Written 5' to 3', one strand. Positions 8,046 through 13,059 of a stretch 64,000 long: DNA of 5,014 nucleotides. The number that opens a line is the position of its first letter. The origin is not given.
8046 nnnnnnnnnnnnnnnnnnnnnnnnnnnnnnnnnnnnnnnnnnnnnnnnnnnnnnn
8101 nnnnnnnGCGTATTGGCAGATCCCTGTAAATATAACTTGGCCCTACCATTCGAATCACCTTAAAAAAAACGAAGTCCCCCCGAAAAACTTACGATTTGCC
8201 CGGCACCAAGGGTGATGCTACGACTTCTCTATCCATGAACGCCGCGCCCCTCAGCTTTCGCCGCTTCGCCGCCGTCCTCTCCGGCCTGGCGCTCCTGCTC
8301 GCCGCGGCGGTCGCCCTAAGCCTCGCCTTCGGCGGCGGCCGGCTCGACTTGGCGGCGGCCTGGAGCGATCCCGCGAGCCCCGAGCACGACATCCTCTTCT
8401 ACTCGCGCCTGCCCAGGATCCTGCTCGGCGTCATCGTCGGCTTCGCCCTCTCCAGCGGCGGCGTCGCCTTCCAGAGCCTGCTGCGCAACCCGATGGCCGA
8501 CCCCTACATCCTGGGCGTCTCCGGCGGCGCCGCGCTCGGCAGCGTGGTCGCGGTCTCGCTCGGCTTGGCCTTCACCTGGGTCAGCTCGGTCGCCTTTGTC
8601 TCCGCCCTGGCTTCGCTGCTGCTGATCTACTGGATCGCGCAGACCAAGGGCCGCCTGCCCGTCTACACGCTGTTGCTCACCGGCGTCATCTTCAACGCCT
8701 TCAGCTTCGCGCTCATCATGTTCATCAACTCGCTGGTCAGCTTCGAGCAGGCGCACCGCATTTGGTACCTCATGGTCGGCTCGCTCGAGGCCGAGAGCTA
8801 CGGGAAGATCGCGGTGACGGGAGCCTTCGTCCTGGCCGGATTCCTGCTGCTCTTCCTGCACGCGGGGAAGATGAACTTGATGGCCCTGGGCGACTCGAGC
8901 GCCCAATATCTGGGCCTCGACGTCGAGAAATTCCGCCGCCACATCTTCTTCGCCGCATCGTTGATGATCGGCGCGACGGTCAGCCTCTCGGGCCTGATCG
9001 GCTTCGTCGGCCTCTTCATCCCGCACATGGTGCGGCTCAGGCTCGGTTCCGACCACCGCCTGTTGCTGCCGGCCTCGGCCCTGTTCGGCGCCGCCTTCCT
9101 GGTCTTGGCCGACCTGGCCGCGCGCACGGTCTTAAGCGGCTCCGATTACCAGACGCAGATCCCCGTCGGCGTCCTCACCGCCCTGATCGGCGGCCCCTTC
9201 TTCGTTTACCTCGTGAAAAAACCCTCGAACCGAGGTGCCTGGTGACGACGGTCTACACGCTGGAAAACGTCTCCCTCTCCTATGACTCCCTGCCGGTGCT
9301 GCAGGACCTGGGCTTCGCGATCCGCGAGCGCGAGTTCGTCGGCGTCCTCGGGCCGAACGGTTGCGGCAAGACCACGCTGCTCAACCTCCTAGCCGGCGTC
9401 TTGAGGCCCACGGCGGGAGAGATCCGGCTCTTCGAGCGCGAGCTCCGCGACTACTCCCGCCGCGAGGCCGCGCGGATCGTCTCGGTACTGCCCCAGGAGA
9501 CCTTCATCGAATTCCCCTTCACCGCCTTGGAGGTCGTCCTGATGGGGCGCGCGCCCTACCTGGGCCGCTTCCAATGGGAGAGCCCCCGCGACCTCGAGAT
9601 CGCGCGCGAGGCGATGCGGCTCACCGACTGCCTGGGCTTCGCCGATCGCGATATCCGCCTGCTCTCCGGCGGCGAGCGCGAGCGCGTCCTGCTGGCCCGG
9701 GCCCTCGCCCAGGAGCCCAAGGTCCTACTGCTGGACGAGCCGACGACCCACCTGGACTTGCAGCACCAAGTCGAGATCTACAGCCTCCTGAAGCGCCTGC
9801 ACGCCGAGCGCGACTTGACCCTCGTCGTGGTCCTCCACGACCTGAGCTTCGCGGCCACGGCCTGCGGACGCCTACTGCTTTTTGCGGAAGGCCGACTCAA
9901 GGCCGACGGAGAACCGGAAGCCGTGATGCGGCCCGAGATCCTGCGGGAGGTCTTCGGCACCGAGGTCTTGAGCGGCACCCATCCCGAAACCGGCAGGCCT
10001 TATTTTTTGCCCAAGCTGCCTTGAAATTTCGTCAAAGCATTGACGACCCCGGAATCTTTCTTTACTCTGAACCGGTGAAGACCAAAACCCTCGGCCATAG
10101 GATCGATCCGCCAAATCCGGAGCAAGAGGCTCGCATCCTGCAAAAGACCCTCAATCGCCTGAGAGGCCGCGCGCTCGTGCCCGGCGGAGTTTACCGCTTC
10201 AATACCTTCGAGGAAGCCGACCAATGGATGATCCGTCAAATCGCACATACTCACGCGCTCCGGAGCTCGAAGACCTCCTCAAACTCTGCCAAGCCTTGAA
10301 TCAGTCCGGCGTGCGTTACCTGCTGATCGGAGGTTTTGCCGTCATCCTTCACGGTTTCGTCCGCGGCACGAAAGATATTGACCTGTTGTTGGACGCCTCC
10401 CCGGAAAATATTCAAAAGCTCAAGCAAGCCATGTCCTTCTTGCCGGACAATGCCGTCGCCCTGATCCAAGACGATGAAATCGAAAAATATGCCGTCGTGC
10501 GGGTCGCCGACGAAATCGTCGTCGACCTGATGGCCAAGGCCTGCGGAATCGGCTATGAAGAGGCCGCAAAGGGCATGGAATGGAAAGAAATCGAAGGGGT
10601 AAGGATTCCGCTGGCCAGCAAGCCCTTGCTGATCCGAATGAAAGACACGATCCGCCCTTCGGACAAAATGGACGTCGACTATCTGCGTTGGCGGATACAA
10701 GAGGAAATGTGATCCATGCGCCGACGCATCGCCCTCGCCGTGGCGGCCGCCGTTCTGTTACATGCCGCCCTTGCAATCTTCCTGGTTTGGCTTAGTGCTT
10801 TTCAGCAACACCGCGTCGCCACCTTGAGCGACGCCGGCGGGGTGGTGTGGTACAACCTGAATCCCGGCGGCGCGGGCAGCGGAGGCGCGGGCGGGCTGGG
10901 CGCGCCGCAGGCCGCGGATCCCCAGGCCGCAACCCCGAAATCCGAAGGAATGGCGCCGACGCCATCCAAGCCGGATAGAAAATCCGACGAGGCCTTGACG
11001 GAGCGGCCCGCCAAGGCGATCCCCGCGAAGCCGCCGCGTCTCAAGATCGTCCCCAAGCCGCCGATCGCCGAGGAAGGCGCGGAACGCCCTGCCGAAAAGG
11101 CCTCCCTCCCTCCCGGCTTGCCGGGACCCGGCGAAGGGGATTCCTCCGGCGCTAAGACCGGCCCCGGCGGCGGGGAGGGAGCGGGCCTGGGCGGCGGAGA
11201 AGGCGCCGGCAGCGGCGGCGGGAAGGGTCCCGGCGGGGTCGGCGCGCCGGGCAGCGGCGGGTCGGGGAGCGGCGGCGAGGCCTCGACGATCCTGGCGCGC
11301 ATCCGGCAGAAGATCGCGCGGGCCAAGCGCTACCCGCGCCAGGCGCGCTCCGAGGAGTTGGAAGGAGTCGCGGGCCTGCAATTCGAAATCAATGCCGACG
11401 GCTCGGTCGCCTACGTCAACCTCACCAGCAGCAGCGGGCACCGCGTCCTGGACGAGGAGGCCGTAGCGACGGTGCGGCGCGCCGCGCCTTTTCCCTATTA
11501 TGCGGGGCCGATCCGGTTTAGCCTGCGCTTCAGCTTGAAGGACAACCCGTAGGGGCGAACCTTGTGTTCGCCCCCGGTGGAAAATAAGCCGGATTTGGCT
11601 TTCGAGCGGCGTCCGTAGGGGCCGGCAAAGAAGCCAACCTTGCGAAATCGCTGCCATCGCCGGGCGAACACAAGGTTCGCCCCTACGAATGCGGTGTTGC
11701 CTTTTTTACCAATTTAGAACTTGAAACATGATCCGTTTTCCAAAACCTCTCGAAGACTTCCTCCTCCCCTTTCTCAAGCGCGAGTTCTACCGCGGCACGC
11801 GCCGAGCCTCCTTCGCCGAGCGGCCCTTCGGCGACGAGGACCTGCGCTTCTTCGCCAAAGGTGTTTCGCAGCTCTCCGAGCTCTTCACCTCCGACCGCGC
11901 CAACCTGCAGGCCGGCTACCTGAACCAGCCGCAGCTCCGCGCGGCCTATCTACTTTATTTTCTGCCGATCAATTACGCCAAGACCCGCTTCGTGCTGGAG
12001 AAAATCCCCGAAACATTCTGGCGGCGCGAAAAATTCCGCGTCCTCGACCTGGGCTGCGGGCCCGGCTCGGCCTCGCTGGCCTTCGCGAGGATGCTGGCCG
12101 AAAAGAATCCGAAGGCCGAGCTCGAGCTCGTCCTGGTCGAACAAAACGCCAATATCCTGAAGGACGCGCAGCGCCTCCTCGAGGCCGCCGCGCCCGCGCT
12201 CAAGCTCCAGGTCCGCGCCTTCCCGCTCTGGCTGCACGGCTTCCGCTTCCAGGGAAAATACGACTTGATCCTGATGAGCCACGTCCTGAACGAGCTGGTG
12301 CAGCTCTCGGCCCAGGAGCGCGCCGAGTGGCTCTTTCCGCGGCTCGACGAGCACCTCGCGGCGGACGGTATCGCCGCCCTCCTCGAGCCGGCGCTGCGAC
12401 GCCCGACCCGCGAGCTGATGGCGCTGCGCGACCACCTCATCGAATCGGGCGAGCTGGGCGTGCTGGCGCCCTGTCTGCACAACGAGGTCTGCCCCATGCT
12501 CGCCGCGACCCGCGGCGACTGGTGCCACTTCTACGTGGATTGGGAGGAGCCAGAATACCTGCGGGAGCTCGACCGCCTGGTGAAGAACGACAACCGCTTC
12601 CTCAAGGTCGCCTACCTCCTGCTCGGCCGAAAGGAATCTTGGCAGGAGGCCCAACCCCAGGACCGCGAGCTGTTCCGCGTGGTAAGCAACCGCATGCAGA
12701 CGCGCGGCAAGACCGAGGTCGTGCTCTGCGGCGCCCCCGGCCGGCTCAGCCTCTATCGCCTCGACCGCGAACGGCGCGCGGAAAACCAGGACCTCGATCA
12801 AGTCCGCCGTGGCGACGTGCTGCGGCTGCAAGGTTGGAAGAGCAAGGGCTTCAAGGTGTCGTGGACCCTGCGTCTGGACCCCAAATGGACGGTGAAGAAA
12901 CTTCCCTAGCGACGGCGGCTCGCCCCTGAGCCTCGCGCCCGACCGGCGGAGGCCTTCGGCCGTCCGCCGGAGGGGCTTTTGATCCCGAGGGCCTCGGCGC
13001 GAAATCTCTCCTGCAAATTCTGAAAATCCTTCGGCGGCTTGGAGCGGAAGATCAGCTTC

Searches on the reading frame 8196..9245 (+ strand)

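Call 117: search_protein_families(library=pfam, proteins=[window:8196-9245:+], max_evalue=0.00001)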
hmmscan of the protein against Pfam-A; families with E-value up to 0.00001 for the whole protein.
window:8196-9245:+ (349 aa): 1 family
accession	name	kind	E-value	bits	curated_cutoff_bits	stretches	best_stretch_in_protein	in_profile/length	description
PF01032.23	FecCD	-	8.2e-82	275.2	26.5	1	34-342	1-311/311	FecCD transport family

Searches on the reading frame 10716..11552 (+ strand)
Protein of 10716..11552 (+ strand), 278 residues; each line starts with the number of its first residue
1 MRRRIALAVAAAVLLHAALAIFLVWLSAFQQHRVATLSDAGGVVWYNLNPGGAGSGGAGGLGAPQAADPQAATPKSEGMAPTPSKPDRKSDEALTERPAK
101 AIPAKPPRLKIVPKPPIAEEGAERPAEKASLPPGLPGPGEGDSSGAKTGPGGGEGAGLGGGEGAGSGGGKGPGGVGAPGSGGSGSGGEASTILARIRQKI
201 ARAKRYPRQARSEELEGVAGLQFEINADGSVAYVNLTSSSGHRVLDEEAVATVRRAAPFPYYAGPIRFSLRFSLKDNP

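Call 117: search_protein_families(library=pfam, proteins=[window:10716-11552:+], max_evalue=0.00001)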
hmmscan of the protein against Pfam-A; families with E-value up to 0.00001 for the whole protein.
window:10716-11552:+ (278 aa): 2 families
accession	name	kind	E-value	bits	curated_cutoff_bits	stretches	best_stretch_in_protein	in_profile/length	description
PF03544.19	TonB_C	-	1.1e-15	58.2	24.6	1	203-269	2-70/79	Gram-negative bacterial TonB protein C-terminal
PF13103.11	TonB_2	-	5.7e-06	26.8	22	0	194-264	6-75/85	TonB C terminal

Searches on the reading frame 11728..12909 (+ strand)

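Call 117: search_protein_families(library=pfam, proteins=[window:11728-12909:+], max_evalue=0.00001)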
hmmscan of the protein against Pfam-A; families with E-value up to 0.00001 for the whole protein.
window:11728-12909:+ (393 aa): 4 families
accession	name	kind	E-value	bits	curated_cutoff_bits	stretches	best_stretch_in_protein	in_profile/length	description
PF09243.16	Rsm22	-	5.1e-20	72.5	23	1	72-340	5-249/275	Mitochondrial small ribosomal subunit Rsm22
PF08242.18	Methyltransf_12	-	2.9e-07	31.6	30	1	106-215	1-97/98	Methyltransferase domain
PF13847.12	Methyltransf_31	-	1.4e-06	28.5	27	1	102-191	4-88/145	Methyltransferase domain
PF13649.12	Methyltransf_25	-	8.2e-06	26.9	27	0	105-189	1-76/97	Methyltransferase domain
